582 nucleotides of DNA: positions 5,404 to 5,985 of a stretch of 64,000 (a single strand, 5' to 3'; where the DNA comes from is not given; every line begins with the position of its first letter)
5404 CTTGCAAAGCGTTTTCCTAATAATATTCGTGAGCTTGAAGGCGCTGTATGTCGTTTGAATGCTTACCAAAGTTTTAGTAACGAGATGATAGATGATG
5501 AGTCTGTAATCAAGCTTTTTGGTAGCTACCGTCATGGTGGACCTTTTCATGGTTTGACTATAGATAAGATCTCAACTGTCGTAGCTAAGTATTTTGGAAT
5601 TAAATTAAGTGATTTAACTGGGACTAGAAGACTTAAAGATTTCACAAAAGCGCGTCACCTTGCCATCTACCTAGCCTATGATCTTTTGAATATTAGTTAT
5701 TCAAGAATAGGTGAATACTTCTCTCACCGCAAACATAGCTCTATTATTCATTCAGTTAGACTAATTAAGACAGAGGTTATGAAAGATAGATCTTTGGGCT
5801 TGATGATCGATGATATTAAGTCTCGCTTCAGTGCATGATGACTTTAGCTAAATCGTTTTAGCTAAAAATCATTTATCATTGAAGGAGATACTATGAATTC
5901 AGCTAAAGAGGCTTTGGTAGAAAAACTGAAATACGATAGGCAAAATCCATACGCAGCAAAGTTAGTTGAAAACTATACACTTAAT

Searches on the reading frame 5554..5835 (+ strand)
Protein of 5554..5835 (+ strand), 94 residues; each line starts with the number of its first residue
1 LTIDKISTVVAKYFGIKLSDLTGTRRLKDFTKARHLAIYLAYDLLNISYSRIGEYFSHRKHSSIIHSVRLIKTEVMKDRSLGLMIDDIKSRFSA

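Call 53: search_solved_structures(query=window:5554-5835:+, max_evalue=0.001, show_alignments=4)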
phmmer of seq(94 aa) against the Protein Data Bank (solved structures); distinct sequences matched with E-value up to 0.001: 6.
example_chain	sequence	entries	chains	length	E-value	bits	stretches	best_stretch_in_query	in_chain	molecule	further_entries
1j1v_A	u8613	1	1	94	3.8e-12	49.2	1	1-79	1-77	Chromosomal replication initiator protein dnaA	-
8btg_A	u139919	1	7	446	6e-10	42.2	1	1-91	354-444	Chromosomal replication initiator protein DnaA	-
2hcb_A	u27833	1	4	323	1.2e-09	41.2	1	6-85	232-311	Chromosomal replication initiator protein dnaA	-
1l8q_A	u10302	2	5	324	1.2e-09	41.2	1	6-85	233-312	Chromosomal replication initiator protein dnaA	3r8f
3pvp_A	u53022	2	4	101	3.6e-07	33.4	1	6-85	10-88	Chromosomal replication initiator protein dnaA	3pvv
2z4r_A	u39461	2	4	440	1.4e-05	28.3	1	3-90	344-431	Chromosomal replication initiator protein dnaA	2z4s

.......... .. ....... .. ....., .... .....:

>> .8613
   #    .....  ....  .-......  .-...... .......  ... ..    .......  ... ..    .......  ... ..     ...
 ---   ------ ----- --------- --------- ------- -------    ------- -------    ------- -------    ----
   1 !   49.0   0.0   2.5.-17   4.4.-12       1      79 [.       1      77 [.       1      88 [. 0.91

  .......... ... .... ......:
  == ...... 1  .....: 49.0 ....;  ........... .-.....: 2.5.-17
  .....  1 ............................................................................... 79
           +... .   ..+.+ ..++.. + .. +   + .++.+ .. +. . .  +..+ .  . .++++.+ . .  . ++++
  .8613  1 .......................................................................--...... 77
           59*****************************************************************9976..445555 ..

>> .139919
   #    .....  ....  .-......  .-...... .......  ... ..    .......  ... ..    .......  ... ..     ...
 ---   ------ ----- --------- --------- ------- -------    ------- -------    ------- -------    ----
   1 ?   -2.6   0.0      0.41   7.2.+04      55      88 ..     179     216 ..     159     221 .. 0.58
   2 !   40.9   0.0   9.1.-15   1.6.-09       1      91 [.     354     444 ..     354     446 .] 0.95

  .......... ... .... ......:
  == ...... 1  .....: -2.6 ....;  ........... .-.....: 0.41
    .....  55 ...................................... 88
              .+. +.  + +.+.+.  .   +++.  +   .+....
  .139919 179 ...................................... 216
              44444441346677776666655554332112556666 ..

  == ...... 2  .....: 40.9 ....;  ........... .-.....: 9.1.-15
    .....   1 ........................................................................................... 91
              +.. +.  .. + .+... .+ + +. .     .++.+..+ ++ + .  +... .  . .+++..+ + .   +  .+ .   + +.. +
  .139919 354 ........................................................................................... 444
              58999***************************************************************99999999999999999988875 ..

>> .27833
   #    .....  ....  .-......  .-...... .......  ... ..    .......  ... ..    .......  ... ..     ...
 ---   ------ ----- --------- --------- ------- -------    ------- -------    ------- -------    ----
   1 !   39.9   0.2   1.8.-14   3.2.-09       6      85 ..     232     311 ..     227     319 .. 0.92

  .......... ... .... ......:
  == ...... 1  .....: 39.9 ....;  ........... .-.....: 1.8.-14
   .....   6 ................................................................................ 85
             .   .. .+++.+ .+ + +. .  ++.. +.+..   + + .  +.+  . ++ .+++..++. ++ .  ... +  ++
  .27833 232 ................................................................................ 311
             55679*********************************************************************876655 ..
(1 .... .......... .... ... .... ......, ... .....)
